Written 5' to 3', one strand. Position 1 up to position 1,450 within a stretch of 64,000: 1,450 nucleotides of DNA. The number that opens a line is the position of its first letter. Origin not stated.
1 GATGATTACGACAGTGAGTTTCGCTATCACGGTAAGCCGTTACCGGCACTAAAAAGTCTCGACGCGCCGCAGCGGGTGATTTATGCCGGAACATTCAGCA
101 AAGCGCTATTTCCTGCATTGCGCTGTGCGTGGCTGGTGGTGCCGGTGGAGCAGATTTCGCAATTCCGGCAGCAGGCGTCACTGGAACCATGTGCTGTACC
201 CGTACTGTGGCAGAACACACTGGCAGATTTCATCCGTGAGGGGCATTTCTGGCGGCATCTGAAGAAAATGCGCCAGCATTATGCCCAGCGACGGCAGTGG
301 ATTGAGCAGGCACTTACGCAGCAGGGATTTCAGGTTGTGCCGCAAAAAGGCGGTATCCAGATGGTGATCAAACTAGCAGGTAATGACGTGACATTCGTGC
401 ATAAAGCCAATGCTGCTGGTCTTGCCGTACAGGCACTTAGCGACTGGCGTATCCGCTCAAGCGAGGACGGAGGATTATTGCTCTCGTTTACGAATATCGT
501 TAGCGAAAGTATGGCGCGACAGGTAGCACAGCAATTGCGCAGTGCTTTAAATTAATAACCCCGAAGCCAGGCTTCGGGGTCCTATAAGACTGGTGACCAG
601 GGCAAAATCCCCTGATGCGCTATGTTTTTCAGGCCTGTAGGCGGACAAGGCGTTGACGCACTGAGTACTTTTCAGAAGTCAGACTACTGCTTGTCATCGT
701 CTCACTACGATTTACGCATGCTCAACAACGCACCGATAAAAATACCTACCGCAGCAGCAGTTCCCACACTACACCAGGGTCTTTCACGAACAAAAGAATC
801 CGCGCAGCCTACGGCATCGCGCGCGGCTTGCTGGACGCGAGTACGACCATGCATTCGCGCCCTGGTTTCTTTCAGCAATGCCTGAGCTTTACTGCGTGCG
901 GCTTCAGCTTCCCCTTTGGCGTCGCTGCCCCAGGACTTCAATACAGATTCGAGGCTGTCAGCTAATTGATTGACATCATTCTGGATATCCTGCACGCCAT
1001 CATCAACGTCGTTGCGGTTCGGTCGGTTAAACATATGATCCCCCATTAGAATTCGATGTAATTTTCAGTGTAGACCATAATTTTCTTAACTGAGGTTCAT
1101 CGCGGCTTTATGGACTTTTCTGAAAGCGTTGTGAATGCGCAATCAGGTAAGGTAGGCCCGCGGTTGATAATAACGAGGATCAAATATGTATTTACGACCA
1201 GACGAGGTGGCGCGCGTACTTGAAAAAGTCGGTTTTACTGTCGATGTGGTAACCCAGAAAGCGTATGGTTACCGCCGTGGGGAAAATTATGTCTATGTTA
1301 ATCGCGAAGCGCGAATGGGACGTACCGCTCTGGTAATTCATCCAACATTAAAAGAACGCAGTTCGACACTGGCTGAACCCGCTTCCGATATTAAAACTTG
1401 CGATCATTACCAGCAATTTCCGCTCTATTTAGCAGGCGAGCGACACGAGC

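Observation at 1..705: MocR-family regulator gene where K-12 has nrdH directly next to ygaM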

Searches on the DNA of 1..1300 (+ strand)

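Call 3: search_dna_similar(query=window:1-1100:+, collection=ecoli_genomes, mode=near, max_rows=30, rows=spread)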
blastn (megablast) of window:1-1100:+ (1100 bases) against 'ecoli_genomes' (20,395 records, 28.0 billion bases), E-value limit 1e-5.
Records with a match: 5421; places in all: 5422; records where one place covers at least 80% of the query: 1387.
Genomes with a match: 5421 of 5426; with a place that covers at least 80% of the query: 1387. Places per genome that has any: lowest 1, median 1, highest 2. On chromosomes: 5422 places; on plasmids: 0.
Best place of each record, by identity: >=99% 380; 95-99% 3975; 90-95% 1051; 80-90% 15.
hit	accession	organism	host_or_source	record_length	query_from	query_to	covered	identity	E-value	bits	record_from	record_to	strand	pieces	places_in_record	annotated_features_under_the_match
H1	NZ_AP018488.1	Escherichia coli O157:H7 strain PV15-279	Homo sapiens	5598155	1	1100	100%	100.0%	0e+0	2032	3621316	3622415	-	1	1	PLP-dependent aminotransferase family protein | ygaM: DUF883 domain-containing protein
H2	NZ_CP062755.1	Escherichia coli O157:H7 strain Z903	Bovine Faeces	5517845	1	1100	100%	100.0%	0e+0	2032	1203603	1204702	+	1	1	PLP-dependent aminotransferase family protein | ygaM: DUF883 domain-containing protein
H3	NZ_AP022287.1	Escherichia coli strain WP9-S17-ESBL-11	-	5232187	1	1100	89%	90.9%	0e+0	1316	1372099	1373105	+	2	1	PLP-dependent aminotransferase family protein | ygaM: DUF883 domain-containing protein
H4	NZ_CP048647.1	Escherichia coli strain GW-AmxH19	wastewater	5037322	1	1100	89%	90.6%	0e+0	1299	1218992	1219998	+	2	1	PLP-dependent aminotransferase family protein | ygaM: DUF883 domain-containing protein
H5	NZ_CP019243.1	Escherichia coli strain Combat2C1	Homo sapiens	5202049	1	1100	89%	90.5%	0e+0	1294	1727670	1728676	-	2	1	PLP-dependent aminotransferase family protein | ygaM: DUF883 domain-containing protein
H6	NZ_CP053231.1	Escherichia coli strain SCU-306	Homo sapiens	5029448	1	1100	89%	90.4%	0e+0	1288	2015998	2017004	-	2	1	PLP-dependent aminotransferase family protein | ygaM: DUF883 domain-containing protein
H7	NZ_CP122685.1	Escherichia coli strain ETEC4067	Sus scrofa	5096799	1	1100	89%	90.4%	0e+0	1289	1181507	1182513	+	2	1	PLP-dependent aminotransferase family protein | ygaM: DUF883 domain-containing protein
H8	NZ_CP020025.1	Escherichia coli strain WB61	Rupornis magnirostris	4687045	1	1100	89%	90.3%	0e+0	1283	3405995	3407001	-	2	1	PLP-dependent aminotransferase family protein | ygaM: DUF883 domain-containing protein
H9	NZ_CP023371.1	Escherichia coli strain 1283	canine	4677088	703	1100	36%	97.5%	0e+0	680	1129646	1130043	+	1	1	ygaM: DUF883 domain-containing protein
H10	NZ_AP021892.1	Escherichia coli strain 2018-01-1CC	Homo sapiens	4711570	703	1100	36%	97.5%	0e+0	680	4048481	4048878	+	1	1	ygaM: DUF883 domain-containing protein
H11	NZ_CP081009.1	Escherichia coli strain Stbl4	-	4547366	703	1100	36%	97.5%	0e+0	680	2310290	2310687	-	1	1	ygaM: ElaB/YgaM/YqjD family protein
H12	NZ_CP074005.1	Escherichia coli strain PI12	Pig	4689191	703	1100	36%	97.5%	0e+0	680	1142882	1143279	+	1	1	ygaM: ElaB/YgaM/YqjD family protein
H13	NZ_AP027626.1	Escherichia coli strain PSJ-14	Homo sapiens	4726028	703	1100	36%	97.5%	0e+0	680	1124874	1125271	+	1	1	ygaM: DUF883 domain-containing protein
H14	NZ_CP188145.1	Escherichia coli strain TUM23335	Laboratory developed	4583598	703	1100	36%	97.5%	0e+0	680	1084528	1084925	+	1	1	ygaM: DUF883 domain-containing protein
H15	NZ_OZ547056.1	Escherichia coli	Homo sapiens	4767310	703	1100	36%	97.5%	0e+0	680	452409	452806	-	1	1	ygaM: ElaB/YgaM/YqjD family protein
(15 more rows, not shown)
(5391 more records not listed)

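Call 5: get_annotated_region(hit=H2, flank=12000)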
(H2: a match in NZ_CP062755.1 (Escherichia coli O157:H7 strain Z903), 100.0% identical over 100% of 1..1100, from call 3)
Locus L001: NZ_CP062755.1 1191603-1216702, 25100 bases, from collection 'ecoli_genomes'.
description: Escherichia coli O157:H7 strain Z903 chromosome, complete genome
organism: Escherichia coli O157:H7 strain Z903 (NCBI taxid 83334)
replicon: chromosome; assembly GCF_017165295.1
host: -; source: Bovine Faeces; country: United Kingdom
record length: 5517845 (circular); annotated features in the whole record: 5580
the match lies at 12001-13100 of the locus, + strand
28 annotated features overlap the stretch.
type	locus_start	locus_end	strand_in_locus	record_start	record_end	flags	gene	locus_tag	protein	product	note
CDS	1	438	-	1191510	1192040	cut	emrR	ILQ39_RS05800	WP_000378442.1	multidrug efflux transporter EmrAB transcriptional repressor EmrR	-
CDS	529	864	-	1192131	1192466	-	ygaH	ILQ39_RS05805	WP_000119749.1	L-valine transporter subunit YgaH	-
CDS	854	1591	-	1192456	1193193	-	ygaZ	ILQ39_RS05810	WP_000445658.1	L-valine exporter subunit YgaZ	-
CDS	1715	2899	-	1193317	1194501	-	-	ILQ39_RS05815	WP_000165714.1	MFS transporter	-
CDS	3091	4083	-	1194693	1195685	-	proX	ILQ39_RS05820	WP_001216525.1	glycine betaine/L-proline ABC transporter substrate-binding protein ProX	-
CDS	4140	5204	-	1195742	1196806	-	proW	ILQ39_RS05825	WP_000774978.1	glycine betaine/L-proline ABC transporter permease ProW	-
CDS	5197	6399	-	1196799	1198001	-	proV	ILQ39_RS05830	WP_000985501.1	glycine betaine/L-proline ABC transporter ATP-binding protein ProV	-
CDS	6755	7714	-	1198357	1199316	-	nrdF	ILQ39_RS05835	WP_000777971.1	class 1b ribonucleoside-diphosphate reductase subunit beta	-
CDS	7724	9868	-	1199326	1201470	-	nrdE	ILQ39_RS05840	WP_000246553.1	class 1b ribonucleoside-diphosphate reductase subunit alpha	-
CDS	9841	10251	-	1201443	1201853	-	nrdI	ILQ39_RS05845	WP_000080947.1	class Ib ribonucleoside-diphosphate reductase assembly flavoprotein NrdI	-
CDS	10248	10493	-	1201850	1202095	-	nrdH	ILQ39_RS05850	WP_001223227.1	glutaredoxin-like protein NrdH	-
CDS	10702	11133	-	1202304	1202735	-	-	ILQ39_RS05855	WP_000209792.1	carboxymuconolactone decarboxylase family protein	-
CDS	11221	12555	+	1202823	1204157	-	-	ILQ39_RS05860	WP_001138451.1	PLP-dependent aminotransferase family protein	-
CDS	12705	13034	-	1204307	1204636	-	ygaM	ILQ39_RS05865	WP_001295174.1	DUF883 domain-containing protein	-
CDS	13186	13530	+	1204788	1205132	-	ygaC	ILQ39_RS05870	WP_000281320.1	DUF2002 family protein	-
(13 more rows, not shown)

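Call 6: get_annotated_region(hit=H11, flank=6000)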
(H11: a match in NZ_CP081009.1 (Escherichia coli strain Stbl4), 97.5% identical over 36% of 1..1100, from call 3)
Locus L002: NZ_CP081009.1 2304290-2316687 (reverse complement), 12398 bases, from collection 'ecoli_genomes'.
description: Escherichia coli strain Stbl4 chromosome, complete genome
organism: Escherichia coli strain Stbl4 (NCBI taxid 562)
replicon: chromosome; assembly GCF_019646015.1
host: -; source: -; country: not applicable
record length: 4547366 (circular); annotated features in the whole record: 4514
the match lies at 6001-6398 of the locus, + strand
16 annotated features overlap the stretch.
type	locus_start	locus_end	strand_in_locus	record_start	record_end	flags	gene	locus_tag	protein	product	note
CDS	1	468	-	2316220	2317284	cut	proW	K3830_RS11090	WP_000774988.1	glycine betaine/L-proline ABC transporter permease ProW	-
CDS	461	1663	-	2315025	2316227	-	proV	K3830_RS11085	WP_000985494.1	glycine betaine/L-proline ABC transporter ATP-binding protein ProV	-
CDS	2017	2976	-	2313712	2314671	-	nrdF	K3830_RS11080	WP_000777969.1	class 1b ribonucleoside-diphosphate reductase subunit beta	-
CDS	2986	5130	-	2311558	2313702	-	nrdE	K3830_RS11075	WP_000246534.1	class 1b ribonucleoside-diphosphate reductase subunit alpha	-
CDS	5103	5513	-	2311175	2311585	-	nrdI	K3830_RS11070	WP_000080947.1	class Ib ribonucleoside-diphosphate reductase assembly flavoprotein NrdI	-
CDS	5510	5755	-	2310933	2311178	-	nrdH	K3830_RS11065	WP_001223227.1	glutaredoxin-like protein NrdH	-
CDS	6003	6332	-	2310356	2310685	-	ygaM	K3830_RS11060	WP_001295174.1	ElaB/YgaM/YqjD family protein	-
CDS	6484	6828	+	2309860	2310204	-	ygaC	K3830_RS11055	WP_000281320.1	DUF2002 family protein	-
CDS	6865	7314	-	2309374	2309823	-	alaE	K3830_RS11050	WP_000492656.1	L-alanine exporter AlaE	-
CDS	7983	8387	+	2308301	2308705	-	stpA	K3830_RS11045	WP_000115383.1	DNA-binding protein StpA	-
CDS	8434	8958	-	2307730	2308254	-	ygaP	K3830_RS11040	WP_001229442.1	thiosulfate sulfurtransferase YgaP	-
CDS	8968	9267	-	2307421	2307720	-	ygaV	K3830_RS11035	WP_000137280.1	ArsR/SmtB family transcription factor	-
CDS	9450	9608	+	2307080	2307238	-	yqaE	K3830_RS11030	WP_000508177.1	YqaE/Pmp3 family membrane protein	-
CDS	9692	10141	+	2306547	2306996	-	kbp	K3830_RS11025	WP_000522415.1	potassium binding protein Kbp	-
CDS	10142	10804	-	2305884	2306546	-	csiR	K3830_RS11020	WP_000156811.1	DNA-binding transcriptional regulator CsiR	-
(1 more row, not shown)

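Call 13: search_dna_similar(query=L001:10660-12600:+, collection=ecoli_genomes, mode=near, max_rows=40, rows=spread)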
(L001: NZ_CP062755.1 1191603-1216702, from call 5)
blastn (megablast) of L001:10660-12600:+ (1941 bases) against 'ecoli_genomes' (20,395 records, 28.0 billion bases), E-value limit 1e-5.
Records with a match: 1387; places in all: 1387; records where one place covers at least 80% of the query: 1276.
Genomes with a match: 1387 of 5426; with a place that covers at least 80% of the query: 1276. Places per genome that has any: lowest 1, median 1, highest 1. On chromosomes: 1387 places; on plasmids: 0.
Best place of each record, by identity: >=99% 358; 95-99% 6; 90-95% 1023.
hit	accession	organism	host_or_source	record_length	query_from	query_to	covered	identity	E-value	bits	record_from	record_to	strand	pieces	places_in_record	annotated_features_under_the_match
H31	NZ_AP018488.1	Escherichia coli O157:H7 strain PV15-279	Homo sapiens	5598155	1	1941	100%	100.0%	0e+0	3585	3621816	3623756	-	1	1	PLP-dependent aminotransferase family protein | carboxymuconolactone decarboxylase family protein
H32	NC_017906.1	Escherichia coli Xuzhou21 strain Xuzhou21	-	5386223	1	1941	100%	100.0%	0e+0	3585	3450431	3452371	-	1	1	PLP-dependent aminotransferase family protein | carboxymuconolactone decarboxylase family protein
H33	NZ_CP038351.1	Escherichia coli O157:H7 strain F8798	missing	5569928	1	1941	100%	100.0%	0e+0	3585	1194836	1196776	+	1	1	PLP-dependent aminotransferase family protein | carboxymuconolactone decarboxylase family protein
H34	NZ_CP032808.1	Escherichia coli strain ERL04-3476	Pork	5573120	1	1941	100%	100.0%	0e+0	3585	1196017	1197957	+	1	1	PLP-dependent aminotransferase family protein | carboxymuconolactone decarboxylase family protein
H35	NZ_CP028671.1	Escherichia coli strain 116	cattle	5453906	1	1941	100%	100.0%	0e+0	3585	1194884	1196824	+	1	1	PLP-dependent aminotransferase family protein | carboxymuconolactone decarboxylase family protein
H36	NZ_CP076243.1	Escherichia coli O157:H7 strain Balcarce_14.2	Rectal swab of live bovine cattle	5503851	1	1941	100%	100.0%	0e+0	3585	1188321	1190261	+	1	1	PLP-dependent aminotransferase family protein | carboxymuconolactone decarboxylase family protein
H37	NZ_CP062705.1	Escherichia coli O157:H7 strain Z1833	Bovine Faeces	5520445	1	1941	100%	100.0%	0e+0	3585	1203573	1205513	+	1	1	PLP-dependent aminotransferase family protein | carboxymuconolactone decarboxylase family protein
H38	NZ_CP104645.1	Escherichia coli strain PNUSAE019785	missing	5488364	1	1941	100%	100.0%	0e+0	3585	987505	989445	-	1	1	pdxR: MocR-like pyridoxine biosynthesis transcription factor PdxR | carboxymuconolactone decarboxylase family protein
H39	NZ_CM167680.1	Escherichia coli strain NCCP 15739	Homo sapiens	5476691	1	1941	100%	100.0%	0e+0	3585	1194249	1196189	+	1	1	pdxR: MocR-like pyridoxine biosynthesis transcription factor PdxR | carboxymuconolactone decarboxylase family protein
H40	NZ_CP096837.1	Escherichia coli strain PS10-3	small intestine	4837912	1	1941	100%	99.7%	0e+0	3552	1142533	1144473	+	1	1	PLP-dependent aminotransferase family protein | carboxymuconolactone decarboxylase family protein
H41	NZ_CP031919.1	Escherichia coli O145:NM strain FWSEC0002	Homo sapiens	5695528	1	1938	100%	99.5%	0e+0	3524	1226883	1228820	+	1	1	PLP-dependent aminotransferase family protein | carboxymuconolactone decarboxylase family protein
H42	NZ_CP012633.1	Escherichia coli strain SF-166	Homo sapiens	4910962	1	1922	99%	91.8%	0e+0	2675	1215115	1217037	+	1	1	PLP-dependent aminotransferase family protein | carboxymuconolactone decarboxylase family protein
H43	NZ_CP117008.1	Escherichia coli strain MLI109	Homo sapiens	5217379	1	1922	99%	91.8%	0e+0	2675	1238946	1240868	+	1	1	PLP-dependent aminotransferase family protein | carboxymuconolactone decarboxylase family protein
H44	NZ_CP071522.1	Escherichia coli strain UPEC129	Homo sapiens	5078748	1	1922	99%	91.8%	0e+0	2675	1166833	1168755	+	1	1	PLP-dependent aminotransferase family protein | carboxymuconolactone decarboxylase family protein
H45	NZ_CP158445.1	Escherichia coli strain 536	Homo sapiens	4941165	1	1922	99%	91.8%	0e+0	2675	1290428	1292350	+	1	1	PLP-dependent aminotransferase family protein | carboxymuconolactone decarboxylase family protein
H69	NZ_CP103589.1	Escherichia coli strain 4750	Homo sapiens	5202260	1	1922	69%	92.2%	0e+0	1890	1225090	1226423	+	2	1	aminotransferase-like domain-containing protein | carboxymuconolactone decarboxylase family protein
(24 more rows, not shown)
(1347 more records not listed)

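Call 33: get_annotated_region(hit=H45, flank=1500)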
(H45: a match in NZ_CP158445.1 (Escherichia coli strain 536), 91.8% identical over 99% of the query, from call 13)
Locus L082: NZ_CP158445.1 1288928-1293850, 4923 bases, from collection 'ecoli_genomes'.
description: Escherichia coli strain 536 chromosome, complete genome
organism: Escherichia coli strain 536 (NCBI taxid 562)
replicon: chromosome; assembly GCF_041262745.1
host: Homo sapiens; source: urine; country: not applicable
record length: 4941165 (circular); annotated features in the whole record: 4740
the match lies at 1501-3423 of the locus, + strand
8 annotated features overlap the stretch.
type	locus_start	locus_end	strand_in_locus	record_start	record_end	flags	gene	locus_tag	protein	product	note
CDS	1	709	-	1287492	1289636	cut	nrdE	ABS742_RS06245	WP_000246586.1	class 1b ribonucleoside-diphosphate reductase subunit alpha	-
CDS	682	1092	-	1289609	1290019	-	nrdI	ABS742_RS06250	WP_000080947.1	class Ib ribonucleoside-diphosphate reductase assembly flavoprotein NrdI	-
CDS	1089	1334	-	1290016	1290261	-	nrdH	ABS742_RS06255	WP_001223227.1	glutaredoxin-like protein NrdH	-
CDS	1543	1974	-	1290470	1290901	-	-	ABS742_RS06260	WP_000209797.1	carboxymuconolactone decarboxylase family protein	-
CDS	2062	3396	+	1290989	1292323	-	-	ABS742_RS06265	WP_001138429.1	PLP-dependent aminotransferase family protein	-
CDS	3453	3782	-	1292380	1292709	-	ygaM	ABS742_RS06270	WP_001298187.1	DUF883 domain-containing protein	-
CDS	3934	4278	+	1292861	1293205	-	ygaC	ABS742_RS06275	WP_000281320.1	DUF2002 family protein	-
CDS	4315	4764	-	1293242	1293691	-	alaE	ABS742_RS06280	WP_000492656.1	L-alanine exporter AlaE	-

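Call 34: get_annotated_region(hit=H69, flank=1500)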
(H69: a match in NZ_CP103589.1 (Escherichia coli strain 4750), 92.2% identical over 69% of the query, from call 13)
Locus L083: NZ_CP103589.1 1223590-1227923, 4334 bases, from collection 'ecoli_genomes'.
description: Escherichia coli strain 4750 chromosome, complete genome
organism: Escherichia coli strain 4750 (NCBI taxid 562)
replicon: chromosome; assembly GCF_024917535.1
host: Homo sapiens; source: blood; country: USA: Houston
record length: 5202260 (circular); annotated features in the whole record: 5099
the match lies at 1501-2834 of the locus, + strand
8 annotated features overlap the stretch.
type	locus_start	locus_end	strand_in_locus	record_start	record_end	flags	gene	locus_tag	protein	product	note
CDS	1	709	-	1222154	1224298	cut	nrdE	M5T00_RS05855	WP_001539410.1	class 1b ribonucleoside-diphosphate reductase subunit alpha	-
CDS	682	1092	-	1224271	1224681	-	nrdI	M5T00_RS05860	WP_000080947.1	class Ib ribonucleoside-diphosphate reductase assembly flavoprotein NrdI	-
CDS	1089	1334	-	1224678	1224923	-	nrdH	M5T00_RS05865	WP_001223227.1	glutaredoxin-like protein NrdH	-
CDS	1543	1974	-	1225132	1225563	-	-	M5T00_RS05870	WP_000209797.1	carboxymuconolactone decarboxylase family protein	-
CDS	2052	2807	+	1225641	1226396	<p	-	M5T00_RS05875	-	aminotransferase-like domain-containing protein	incomplete; partial in the middle of a contig; missing N-terminus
CDS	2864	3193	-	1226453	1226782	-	ygaM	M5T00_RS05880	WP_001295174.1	ElaB/YgaM/YqjD family protein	-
CDS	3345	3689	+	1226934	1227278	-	ygaC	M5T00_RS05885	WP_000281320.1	DUF2002 family protein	-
CDS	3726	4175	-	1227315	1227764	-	alaE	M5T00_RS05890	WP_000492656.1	L-alanine exporter AlaE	-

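Call 36: search_dna_similar(query=window:578-700:+, collection=ecoli_genomes, mode=distant, max_rows=30, rows=spread, max_evalue=0.001)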
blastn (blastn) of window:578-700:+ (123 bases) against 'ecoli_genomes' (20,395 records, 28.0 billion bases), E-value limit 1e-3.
Records with a match: 3439; places in all: 3802; records where one place covers at least 80% of the query: 364.
Genomes with a match: 3439 of 5426; with a place that covers at least 80% of the query: 364. Places per genome that has any: lowest 1, median 1, highest 2. On chromosomes: 3800 places; on plasmids: 2.
Best place of each record, by identity: >=99% 364; 80-90% 3075.
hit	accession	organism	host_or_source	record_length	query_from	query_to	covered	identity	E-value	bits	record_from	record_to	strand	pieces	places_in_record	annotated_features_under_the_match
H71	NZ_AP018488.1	Escherichia coli O157:H7 strain PV15-279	Homo sapiens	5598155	1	123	100%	100.0%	2e-55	223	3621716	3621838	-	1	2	none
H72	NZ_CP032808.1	Escherichia coli strain ERL04-3476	Pork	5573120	1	123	100%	100.0%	2e-55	223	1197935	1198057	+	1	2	none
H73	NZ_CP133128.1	Escherichia coli O157:H7 strain PNUSAE146743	missing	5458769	1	123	100%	100.0%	2e-55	223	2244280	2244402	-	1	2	none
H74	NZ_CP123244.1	Escherichia coli strain YZMc3-1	chicken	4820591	1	123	100%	99.2%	7e-54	218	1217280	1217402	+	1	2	none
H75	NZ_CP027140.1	Escherichia coli strain AR_0369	missing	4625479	8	59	42%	82.7%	2e-4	55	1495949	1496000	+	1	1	none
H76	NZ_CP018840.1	Escherichia coli strain KSC64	porcine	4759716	8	59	42%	82.7%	2e-4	55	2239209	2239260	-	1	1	none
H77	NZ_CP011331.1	Escherichia coli O104:H4 str. C227-11 strain C227-11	Homo sapiens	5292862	8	59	42%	82.7%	2e-4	55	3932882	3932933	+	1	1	none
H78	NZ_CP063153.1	Escherichia coli strain M7424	Homo sapiens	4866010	8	59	42%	82.7%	2e-4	55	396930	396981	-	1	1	none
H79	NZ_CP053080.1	Escherichia coli strain HB37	chicken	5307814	8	59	42%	82.7%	2e-4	55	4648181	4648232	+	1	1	none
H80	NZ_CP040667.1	Escherichia coli strain S17-1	Homo sapiens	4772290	8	59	42%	82.7%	2e-4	55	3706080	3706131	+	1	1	none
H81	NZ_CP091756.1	Escherichia coli strain LC-1302-2020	Homo sapiens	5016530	8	59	42%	82.7%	2e-4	55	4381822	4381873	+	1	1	none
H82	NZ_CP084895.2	Escherichia coli strain g74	laboratory experiment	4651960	8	59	42%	82.7%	2e-4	55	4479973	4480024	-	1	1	none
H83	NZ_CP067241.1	Escherichia coli strain P19_598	surface water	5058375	8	59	42%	82.7%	2e-4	55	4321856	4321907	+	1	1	none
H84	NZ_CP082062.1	Escherichia coli strain MS20674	Homo sapiens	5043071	8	59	42%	82.7%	2e-4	55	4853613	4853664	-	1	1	none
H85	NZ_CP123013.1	Escherichia coli strain 18-4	Homo sapiens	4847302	8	59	42%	82.7%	2e-4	55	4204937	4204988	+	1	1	none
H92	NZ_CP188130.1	Escherichia coli strain TUM22762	Laboratory developed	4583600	8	59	42%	82.7%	2e-4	55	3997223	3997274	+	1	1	none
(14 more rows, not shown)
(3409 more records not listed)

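Call 37: get_annotated_region(hit=H92, flank=1200)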
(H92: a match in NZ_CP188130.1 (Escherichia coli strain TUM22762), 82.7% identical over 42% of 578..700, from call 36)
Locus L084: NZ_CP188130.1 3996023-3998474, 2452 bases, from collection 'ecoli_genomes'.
description: Escherichia coli strain TUM22762 chromosome, complete genome
organism: Escherichia coli strain TUM22762 (NCBI taxid 562)
replicon: chromosome; assembly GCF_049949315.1
host: -; source: Laboratory developed; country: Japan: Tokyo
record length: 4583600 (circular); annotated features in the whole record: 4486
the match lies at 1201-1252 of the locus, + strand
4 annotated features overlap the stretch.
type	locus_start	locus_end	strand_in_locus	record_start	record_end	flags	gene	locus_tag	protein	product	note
CDS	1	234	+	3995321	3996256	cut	pyrB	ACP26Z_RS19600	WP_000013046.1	aspartate carbamoyltransferase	-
CDS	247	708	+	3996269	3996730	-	pyrI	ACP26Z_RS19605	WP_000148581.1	aspartate carbamoyltransferase regulatory subunit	-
CDS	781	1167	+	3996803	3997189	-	ridA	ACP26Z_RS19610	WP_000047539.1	2-iminobutanoate/2-iminopropanoate deaminase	-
CDS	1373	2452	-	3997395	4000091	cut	mgtA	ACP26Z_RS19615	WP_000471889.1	magnesium-translocating P-type ATPase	-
